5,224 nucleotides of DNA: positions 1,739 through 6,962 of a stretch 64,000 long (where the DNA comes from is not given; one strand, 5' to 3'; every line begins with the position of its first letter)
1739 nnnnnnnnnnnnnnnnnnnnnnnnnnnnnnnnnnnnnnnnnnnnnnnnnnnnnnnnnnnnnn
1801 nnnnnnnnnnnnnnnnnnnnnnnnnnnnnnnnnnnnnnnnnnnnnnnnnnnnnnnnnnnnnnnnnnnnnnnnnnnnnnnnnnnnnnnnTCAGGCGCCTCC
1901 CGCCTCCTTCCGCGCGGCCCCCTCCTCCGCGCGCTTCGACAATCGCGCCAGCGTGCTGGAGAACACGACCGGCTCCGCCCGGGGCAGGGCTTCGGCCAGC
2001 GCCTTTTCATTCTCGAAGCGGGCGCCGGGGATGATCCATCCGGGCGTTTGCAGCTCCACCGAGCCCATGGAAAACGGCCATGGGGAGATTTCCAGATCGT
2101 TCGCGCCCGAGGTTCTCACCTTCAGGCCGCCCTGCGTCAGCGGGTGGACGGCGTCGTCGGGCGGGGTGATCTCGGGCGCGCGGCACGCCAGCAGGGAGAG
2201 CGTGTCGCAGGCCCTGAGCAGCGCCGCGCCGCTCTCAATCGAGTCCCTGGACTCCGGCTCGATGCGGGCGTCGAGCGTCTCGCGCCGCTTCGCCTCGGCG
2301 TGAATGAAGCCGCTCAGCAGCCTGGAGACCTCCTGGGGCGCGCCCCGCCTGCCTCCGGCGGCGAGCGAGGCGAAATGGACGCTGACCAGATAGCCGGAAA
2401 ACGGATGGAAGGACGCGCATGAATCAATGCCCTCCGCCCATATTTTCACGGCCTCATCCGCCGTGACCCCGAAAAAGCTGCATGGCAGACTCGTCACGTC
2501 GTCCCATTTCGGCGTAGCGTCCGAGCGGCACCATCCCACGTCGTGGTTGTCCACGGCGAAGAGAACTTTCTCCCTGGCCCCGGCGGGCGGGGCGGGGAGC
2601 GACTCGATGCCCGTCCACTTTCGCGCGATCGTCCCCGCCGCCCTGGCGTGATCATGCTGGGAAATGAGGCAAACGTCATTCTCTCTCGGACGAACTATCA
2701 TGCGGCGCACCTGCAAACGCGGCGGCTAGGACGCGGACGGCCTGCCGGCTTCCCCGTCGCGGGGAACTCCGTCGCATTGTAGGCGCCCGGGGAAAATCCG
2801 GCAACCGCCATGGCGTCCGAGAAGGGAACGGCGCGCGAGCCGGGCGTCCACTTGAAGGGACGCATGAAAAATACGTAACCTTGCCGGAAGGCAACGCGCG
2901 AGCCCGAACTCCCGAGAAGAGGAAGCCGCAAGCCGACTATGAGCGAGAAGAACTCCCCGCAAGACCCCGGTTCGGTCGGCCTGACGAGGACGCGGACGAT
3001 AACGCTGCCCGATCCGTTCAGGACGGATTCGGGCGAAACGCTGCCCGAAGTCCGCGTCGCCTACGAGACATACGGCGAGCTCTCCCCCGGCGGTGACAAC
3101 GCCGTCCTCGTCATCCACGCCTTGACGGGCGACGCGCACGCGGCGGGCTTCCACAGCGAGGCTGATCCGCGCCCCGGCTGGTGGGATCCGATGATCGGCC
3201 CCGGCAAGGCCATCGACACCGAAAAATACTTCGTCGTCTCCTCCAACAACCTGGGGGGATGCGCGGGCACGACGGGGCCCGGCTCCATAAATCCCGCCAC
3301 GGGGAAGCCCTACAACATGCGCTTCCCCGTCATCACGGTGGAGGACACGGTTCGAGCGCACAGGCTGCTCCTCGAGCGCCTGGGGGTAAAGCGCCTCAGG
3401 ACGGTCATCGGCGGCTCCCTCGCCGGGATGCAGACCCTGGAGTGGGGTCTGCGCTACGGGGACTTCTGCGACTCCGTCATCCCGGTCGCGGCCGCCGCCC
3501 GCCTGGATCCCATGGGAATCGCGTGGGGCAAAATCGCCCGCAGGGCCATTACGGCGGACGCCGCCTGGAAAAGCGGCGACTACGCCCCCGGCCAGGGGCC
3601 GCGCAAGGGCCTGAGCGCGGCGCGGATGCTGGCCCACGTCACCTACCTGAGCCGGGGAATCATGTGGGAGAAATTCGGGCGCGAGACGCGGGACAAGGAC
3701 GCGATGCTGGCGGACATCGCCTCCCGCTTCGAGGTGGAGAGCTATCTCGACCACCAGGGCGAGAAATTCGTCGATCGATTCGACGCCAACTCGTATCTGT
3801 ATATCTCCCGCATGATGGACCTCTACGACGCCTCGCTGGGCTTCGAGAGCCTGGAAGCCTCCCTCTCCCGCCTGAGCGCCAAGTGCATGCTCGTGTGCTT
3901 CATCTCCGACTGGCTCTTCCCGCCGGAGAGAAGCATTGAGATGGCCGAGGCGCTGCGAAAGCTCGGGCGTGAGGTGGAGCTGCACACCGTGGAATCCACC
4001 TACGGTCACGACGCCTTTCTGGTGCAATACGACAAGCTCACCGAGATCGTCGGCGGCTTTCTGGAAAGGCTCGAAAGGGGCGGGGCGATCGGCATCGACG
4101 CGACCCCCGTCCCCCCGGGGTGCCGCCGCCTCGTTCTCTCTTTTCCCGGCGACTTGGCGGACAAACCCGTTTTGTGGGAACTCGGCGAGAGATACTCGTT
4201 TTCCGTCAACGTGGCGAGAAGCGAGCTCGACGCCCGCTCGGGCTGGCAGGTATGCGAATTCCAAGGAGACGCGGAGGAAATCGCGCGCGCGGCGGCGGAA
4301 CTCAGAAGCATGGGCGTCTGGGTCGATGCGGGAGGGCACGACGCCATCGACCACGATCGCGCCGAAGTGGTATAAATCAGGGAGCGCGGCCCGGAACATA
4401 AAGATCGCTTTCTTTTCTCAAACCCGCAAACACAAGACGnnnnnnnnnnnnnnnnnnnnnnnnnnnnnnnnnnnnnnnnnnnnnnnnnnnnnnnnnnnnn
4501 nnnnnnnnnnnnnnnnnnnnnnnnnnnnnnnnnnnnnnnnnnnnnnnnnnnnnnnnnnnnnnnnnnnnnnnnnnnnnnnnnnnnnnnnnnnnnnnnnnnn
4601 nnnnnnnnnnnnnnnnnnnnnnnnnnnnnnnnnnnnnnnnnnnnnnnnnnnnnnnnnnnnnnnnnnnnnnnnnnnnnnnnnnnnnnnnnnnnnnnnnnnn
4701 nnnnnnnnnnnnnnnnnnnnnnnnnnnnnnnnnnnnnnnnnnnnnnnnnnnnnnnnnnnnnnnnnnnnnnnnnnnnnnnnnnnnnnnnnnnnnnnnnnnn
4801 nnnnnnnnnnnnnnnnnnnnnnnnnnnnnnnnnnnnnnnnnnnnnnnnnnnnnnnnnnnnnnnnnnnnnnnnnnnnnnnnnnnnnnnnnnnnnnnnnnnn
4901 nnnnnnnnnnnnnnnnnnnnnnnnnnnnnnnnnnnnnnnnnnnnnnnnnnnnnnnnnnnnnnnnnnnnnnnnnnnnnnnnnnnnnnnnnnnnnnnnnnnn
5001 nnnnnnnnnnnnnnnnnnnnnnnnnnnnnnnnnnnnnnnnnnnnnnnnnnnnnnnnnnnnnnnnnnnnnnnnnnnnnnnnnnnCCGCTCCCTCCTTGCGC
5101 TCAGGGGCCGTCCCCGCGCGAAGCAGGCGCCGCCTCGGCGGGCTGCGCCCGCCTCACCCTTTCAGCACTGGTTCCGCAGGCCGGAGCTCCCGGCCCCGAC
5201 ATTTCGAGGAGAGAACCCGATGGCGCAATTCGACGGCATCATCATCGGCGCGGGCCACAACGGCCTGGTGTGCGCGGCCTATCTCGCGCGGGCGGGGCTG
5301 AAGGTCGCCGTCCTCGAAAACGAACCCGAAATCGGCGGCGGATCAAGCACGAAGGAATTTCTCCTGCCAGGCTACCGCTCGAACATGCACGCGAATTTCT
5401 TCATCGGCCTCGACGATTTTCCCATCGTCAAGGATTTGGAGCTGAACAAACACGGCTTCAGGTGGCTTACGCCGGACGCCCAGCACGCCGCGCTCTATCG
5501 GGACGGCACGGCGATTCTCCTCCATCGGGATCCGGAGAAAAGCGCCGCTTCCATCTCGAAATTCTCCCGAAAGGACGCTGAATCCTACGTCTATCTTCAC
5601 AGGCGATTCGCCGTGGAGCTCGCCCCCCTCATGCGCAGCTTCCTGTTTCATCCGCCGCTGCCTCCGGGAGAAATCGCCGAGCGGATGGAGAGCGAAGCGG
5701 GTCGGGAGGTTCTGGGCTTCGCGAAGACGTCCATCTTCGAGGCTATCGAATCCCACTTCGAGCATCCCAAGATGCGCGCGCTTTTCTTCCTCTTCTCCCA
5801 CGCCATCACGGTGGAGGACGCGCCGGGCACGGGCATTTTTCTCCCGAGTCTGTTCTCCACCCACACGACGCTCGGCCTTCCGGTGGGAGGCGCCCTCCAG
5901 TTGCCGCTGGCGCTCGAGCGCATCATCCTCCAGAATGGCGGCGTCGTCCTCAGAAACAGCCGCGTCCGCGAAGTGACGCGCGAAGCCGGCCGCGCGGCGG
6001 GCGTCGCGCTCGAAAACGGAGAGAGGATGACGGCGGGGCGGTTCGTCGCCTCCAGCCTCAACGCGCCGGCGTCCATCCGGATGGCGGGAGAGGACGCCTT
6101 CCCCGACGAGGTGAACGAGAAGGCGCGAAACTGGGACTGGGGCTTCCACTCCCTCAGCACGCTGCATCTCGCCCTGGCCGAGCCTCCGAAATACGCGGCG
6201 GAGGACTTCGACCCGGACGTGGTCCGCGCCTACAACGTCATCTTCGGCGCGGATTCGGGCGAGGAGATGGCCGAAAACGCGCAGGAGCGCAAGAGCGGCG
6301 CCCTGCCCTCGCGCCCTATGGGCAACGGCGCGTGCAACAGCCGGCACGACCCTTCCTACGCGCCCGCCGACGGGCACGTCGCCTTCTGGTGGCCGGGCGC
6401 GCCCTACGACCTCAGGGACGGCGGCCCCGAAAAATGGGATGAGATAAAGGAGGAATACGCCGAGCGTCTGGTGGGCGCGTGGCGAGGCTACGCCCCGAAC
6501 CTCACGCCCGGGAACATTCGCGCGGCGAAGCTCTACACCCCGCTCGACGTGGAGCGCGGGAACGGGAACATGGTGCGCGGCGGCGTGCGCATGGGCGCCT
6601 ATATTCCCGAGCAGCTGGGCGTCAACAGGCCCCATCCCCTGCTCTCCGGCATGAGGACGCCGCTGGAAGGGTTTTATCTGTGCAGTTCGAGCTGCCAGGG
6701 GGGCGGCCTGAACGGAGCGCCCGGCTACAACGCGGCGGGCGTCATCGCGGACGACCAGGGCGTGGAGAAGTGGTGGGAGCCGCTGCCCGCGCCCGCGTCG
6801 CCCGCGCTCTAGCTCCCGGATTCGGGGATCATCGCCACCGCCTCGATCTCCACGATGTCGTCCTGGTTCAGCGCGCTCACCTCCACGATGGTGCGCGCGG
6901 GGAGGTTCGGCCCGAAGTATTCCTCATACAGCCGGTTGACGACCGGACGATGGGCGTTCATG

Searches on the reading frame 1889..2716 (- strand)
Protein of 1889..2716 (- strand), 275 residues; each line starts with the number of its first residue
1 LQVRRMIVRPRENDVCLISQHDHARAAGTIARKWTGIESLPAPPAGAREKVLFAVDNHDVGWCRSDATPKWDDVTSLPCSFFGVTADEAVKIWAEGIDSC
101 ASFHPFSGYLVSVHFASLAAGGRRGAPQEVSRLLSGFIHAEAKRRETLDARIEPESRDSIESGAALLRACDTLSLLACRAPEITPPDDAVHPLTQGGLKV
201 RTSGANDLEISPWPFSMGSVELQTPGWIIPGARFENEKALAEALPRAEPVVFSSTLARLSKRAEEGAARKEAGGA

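Call 3: search_protein_families(library=pfam, proteins=[window:1889-2716:-], max_evalue=0.01)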
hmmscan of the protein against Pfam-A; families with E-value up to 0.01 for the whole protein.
window:1889-2716:- (275 aa): 1 family
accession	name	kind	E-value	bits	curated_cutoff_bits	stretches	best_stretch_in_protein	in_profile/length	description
PF13030.11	DUF3891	-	3.1e-39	135.5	24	1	6-229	1-217/219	Protein of unknown function (DUF3891)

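Call 5: search_protein_families(library=ncbifam, proteins=[window:1889-2716:-], max_evalue=0.001)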
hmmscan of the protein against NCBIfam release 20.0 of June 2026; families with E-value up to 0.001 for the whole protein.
window:1889-2716:- (275 aa): 0 families

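Call 26: search_solved_structures(query=window:1892-2716:-, max_evalue=1)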
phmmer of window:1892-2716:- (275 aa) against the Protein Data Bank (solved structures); distinct sequences matched with E-value up to 1: 2.
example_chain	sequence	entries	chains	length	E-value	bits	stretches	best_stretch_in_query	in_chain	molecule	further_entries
1y63_A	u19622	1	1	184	0.21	14.1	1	138-184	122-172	Lmaj004144AAA protein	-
7ak7_C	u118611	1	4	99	0.52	12.8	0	140-164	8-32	CopG family transcriptional regulator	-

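Call 28: find_homologous_proteins(query=window:1892-2701:-, max_evalue=0.00001)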
Query window:1892-2701:- (270 aa): 52 proteins with E <= 0.00001 among 5241 candidates.
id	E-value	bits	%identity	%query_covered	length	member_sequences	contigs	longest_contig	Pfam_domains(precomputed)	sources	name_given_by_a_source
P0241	2.1e-176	603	99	100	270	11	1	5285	PF13030.12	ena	-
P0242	1.0e-142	492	81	99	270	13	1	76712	PF13030.12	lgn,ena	-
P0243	4.2e-129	448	73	98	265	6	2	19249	PF13030.12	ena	-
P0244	2.0e-126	439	71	100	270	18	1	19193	PF13030.12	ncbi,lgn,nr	ncbi:MAG: DUF3891 family protein [Nitrospinae bacterium]|nr:DUF3891 family protein [Nitrospinota bac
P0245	7.3e-124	431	71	98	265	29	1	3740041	PF13030.12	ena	-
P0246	9.6e-123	427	71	98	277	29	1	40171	PF13030.12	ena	-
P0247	3.2e-122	425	71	98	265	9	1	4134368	PF13030.12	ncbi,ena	-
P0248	9.1e-122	424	73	97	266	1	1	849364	PF13030.12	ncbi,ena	-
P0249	2.2e-120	419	71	96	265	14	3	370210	PF13030.12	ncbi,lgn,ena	-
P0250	3.4e-120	419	71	96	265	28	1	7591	PF13030.12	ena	-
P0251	1.0e-118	414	72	94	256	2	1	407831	PF13030.12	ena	-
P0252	4.2e-116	405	71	94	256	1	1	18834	PF13030.12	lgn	-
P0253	9.5e-116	404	73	91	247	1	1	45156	PF13030.12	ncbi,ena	-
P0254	2.4e-114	399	69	96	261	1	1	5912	PF13030.12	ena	-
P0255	3.7e-103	363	71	84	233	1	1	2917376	PF13030.12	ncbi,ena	-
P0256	5.0e-96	339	67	80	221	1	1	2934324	PF13030.12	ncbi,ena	-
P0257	1.8e-87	311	58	94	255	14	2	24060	PF13030.12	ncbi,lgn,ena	-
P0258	3.5e-87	310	57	94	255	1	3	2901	PF13030.12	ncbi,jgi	jgi:hypothetical protein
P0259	1.3e-85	305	54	94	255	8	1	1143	PF13030.12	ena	-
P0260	7.2e-85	303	56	94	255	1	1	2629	PF13030.12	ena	-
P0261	2.2e-84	301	55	94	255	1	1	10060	PF13030.12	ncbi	ncbi:DUF3891 family protein [Nitrospinota bacterium]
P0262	3.2e-82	294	53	94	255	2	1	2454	PF13030.12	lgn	-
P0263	2.8e-81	291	51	94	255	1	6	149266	PF13030.12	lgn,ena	-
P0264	5.8e-81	290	54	94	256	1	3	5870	PF13030.12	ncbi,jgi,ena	-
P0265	1.1e-80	289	52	94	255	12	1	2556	PF13030.12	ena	-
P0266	5.7e-80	287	55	94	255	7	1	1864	PF13030.12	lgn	-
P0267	6.8e-79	283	53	94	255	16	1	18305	PF13030.12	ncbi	ncbi:MAG: DUF3891 family protein [Nitrospinota bacterium]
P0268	1.7e-78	282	53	94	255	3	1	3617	PF13030.12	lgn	-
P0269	2.8e-78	281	50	94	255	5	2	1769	PF13030.12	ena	-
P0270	7.1e-78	280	52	94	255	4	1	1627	PF13030.12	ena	-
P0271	1.9e-77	278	53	94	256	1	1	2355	PF13030.12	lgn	-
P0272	2.1e-77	278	50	94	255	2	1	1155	PF13030.12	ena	-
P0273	8.1e-76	273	52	94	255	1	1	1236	PF13030.12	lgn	-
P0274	1.6e-75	272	52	94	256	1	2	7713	PF13030.12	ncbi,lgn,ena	ncbi:MAG: DUF3891 family protein [Nitrospinota bacterium]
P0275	5.6e-75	270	52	94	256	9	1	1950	PF13030.12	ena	-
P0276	7.3e-75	270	51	95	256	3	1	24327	PF13030.12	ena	-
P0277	3.5e-74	268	50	94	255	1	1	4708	PF13030.12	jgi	jgi:hypothetical protein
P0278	1.6e-72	262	53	94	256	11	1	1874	PF13030.12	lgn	-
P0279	2.3e-72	262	50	92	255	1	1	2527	PF13030.12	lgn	-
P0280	4.3e-72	261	52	94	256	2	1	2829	PF13030.12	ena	-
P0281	1.6e-69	252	47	94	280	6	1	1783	PF13030.12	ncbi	-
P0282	2.0e-66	242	49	91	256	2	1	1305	PF13030.12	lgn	-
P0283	3.1e-64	235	44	94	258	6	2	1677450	PF13030.12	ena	-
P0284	2.3e-63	232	45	94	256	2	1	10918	PF13030.12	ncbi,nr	ncbi:MAG: DUF3891 family protein [bacterium]|nr:DUF3891 family protein [bacterium]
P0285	3.9e-59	218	77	47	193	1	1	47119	PF13030.12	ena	-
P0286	3.9e-52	195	40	93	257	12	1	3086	PF13030.12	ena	-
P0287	1.6e-51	193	40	93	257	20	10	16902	PF13030.12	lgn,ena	-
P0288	2.0e-50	190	40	93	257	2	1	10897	PF13030.12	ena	-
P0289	6.9e-49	185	38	93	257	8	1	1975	PF13030.12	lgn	-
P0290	1.6e-46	177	38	94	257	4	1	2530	PF13030.12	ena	-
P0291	2.5e-46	176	49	68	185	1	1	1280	PF13030.12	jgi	jgi:hypothetical protein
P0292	1.6e-8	52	26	93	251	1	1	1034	PF13030.12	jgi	jgi:hypothetical protein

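Call 37: predict_structure(alignment_id=A1)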
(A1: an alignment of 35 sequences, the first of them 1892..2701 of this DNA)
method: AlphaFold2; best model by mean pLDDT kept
length: 270 residues; sequences in the alignment: 35
mean_pLDDT: 93.5   pTM: 0.90
mean pLDDT of the five models: 93.5, 93.4, 93.1, 92.6, 91.9
residues with pLDDT >= 90: 234; 70-90: 21; 50-70: 14; < 50: 1
segments of 3 or more residues with pLDDT < 50: none
pLDDT, mean of each block of 10 residues (from residue 1): 95 98 98 94 98 97 94 93 97 99 99 94 97 99 97 96 97 93 83 87 95 97 96 97 97 81 59
secondary structure, 60 per line:
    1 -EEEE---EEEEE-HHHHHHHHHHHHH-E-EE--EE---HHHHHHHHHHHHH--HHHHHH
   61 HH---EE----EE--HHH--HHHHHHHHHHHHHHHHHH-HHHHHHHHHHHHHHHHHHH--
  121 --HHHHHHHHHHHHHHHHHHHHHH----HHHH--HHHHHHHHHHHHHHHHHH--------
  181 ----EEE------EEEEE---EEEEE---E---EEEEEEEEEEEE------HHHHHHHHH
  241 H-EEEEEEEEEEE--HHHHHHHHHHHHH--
elements in order: E2-5 E9-13 H15-27 H40-52 H55-62 H81-98 H100-118 H123-144 H149-152 H155-172 E185-187 E194-198 E202-206 E214-225 H232-241 E243-253 H256-268

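Call 40: fold_search(model_id=the predicted structure, library=pdb)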
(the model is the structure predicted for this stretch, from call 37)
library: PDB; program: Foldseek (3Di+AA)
matches with E <= 10: 464; with E <= 0.001: 0
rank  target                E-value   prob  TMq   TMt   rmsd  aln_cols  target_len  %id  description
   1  3ez0_B                2.7e-01  0.18  0.19  0.23  11.4       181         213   12  Crystal structure of protein of unknown function with ferritin-like fold (YP_832262.1) from Arthrobacter sp. FB24 at 2 (released 2008-11-25)
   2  7wmj_A                2.9e-01  0.18  0.20  0.22  15.2       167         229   16  A novel chemical derivative(71) of THRB agonist (released 2022-05-18)
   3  6knw_A                3.6e-01  0.15  0.19  0.20  15.2       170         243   14  THRb mutation with a novel agonist (released 2019-10-23)
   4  7wmn_A                4.0e-01  0.15  0.20  0.22  15.2       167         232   16  A novel chemical derivative(89) of THRB agonist (released 2022-05-18)
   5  6jzu_B                4.5e-01  0.18  0.21  0.25  11.6       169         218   12  The crystal structure of acyl-acyl carrier protein (acyl-ACP) reductase (AAR) in complex with aldehyde deformylating o (released 2020-04-01)
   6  5yd6_C                4.5e-01  0.14  0.20  0.23  16.7       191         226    8  Crystal structure of PG-bound Nurr1-LBD (released 2019-03-27)
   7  1vgo_B                5.3e-01  0.13  0.22  0.24  10.1       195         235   11  Crystal Structure of Archaerhodopsin-2 (released 2005-10-04)
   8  9lu9_A                5.3e-01  0.08  0.13  0.16  21.6       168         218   14  The chimeric flagellar motor complex between MotA1B1 from Paenibacillus sp. TCA20 and MotAB from E.coli, state 1 (released 2025-04-09)
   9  6jzz_B                6.6e-01  0.13  0.20  0.24  12.3       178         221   12  The crystal structure of AAR-C294S in complex with ADO. (released 2020-04-01)
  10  2y6w_B                6.6e-01  0.06  0.10  0.16  18.0       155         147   15  Structure of a Bcl-w dimer (released 2011-10-26)
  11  4kvq                  6.9e-01  0.20  0.23  0.27  11.9       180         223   11  Crystal Structure of Prochlorococcus marinus aldehyde-deformylating oxygenase wild type with palmitic acid bound (released 2013-06-26)
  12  6kke_A                6.9e-01  0.10  0.20  0.22  16.4       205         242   14  THRb mutation with a novel agonist (released 2019-10-23)
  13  4rc5_A                7.3e-01  0.09  0.18  0.21  14.3       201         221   10  Crystal structure of cyanobacterial aldehyde-deformylating oxygenase (released 2014-12-17)
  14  9nnf_A                7.8e-01  0.11  0.19  0.29  12.6       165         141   15  Cryo-EM structure of a de-novo designed binder NY1-B04 in complex with HLA-A*02:01 and NY-ESO-1-derived peptide SLLMWI (released 2025-07-23)
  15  9e0h_A                7.8e-01  0.11  0.17  0.25  16.2       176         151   14  De novo calcium channel heptamer, CalC6_3 with DHR extensions. Off target multimerization state (released 2025-10-01)
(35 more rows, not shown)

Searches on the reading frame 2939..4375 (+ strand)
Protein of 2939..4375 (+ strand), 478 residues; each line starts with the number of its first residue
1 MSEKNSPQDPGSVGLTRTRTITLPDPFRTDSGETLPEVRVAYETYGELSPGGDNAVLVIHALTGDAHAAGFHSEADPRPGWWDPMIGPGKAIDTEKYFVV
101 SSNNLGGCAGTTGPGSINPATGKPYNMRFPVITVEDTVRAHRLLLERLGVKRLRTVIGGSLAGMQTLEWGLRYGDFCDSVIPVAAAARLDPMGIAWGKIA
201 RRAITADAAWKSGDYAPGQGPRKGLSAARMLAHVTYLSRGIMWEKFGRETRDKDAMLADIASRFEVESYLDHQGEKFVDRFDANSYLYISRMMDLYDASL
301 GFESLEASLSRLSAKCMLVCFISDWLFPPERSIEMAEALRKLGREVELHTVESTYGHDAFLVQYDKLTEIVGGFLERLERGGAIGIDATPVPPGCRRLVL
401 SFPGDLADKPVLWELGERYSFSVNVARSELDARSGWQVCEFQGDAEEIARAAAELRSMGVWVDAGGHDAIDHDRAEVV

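Call 13: search_protein_families(library=ncbifam, proteins=[window:2939-4375:+], max_evalue=0.001)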
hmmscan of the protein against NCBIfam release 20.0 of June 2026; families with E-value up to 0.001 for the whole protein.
window:2939-4375:+ (478 aa): 9 families
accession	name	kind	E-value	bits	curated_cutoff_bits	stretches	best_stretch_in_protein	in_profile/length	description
NF001209.0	PRK00175.1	equivalog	9.8e-140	465.7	331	1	12-379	8-376/381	homoserine O-acetyltransferase MetX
TIGR01392.2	MetX_acetyl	equivalog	6e-132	440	500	1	26-375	4-350/351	homoserine O-acetyltransferase MetX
NF047916.1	MetX_succinyl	exception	4.3e-123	411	560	1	12-378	1-369/370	homoserine O-succinyltransferase MetX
NF047917.1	MetX_acetyl_MTB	exception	2.7e-102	342.6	475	1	27-376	15-360/361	homoserine O-acetyltransferase MetX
NF005262.1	PRK06765.1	equivalog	4.2e-90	302.4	450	1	26-375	11-365/366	E22 family MetX-like putative esterase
NF005757.0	PRK07581.1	subfamily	1.3e-39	136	332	1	27-367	15-325/339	hypothetical protein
NF005071.0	PRK06489.1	equivalog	1.1e-37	130.1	305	1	27-360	40-341/362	hypothetical protein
NF006449.0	PRK08775.1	equivalog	7.8e-37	127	296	1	36-377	45-339/344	homoserine O-succinyltransferase MetX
NF047915.1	homoser_Ac_Staph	exception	1.9e-33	116.2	500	1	26-376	12-314/320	homoserine O-acetyltransferase MetX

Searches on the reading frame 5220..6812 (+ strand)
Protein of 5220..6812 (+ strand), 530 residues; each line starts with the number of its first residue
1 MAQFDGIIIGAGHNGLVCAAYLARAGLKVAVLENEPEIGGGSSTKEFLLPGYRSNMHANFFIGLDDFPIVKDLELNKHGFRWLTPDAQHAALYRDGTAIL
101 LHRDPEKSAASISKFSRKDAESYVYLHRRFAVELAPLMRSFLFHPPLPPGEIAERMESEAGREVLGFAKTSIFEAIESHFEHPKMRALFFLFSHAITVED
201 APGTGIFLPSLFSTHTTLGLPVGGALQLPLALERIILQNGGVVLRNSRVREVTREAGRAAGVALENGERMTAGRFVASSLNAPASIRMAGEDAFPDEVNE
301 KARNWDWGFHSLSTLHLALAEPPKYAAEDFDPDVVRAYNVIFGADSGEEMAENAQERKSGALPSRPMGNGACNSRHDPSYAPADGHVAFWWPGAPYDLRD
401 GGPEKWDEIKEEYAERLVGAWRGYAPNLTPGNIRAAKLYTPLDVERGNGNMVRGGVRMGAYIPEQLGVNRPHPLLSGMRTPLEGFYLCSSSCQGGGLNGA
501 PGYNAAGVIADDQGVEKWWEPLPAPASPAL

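Call 13: search_protein_families(library=ncbifam, proteins=[window:5220-6812:+], max_evalue=0.001)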
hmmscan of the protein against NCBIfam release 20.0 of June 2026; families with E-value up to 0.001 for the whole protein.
window:5220-6812:+ (530 aa): 41 families (the best 25 are shown)
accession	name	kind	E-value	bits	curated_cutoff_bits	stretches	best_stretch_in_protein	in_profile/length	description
NF045689.1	BCarotKetCrtO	equivalog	1e-48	166.3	1000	1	1-513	1-539/563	beta-carotene ketolase CrtO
TIGR02734.1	crtI_fam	subfamily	2.2e-18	66.2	238.1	2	91-473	86-453/504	phytoene desaturase family protein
NF045637.1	carotdesatCrtDProt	equivalog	4.7e-17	61.7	580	2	92-356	87-340/485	1-hydroxycarotenoid 3,4-desaturase CrtD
TIGR02730.1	carot_isom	equivalog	1.9e-11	43.5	586.9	1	4-66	1-61/493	carotenoid isomerase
NF058655.1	CrtID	equivalog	5.4e-10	38.7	640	1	7-416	2-390/478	bifunctional phytoene desaturase/3,4-desaturase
NF005560.0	PRK07233.1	equivalog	9.6e-10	37.9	252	1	8-47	5-44/435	hypothetical protein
TIGR00292.1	TIGR00292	equivalog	6.3e-09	35.4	148.3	1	2-43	20-61/254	sulfide-dependent adenosine diphosphate thiazole synthase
TIGR03467.1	HpnE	equivalog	5.4e-07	29.3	283.05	1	7-41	2-36/430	hydroxysqualene dehydroxylase HpnE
TIGR02733.1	desat_CrtD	equivalog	1.9e-06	26.8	549.7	1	7-44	5-42/492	C-3',4' desaturase CrtD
NF005548.0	PRK07208.1-4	equivalog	3.8e-06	25.8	389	1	7-54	7-52/488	hypothetical protein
NF005547.0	PRK07208.1-3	equivalog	6.5e-06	25.1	380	1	7-45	8-46/465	hypothetical protein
NF009451.0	PRK12809.1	equivalog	1.1e-05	23.9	1154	1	8-40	315-347/639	formate-dependent uric acid utilization protein YgfT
TIGR01318.1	gltD_gamma_fam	subfamily_domain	2.6e-05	23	482.95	1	8-40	146-178/467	glutamate synthase, small subunit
NF009408.0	PRK12769.1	equivalog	2.7e-05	22.5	1003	1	7-40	331-364/659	formate-dependent uric acid utilization protein AegA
NF006593.0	PRK09126.1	equivalog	3.1e-05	23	420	1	2-37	3-38/393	5-demethoxyubiquinol-8 5-hydroxylase UbiM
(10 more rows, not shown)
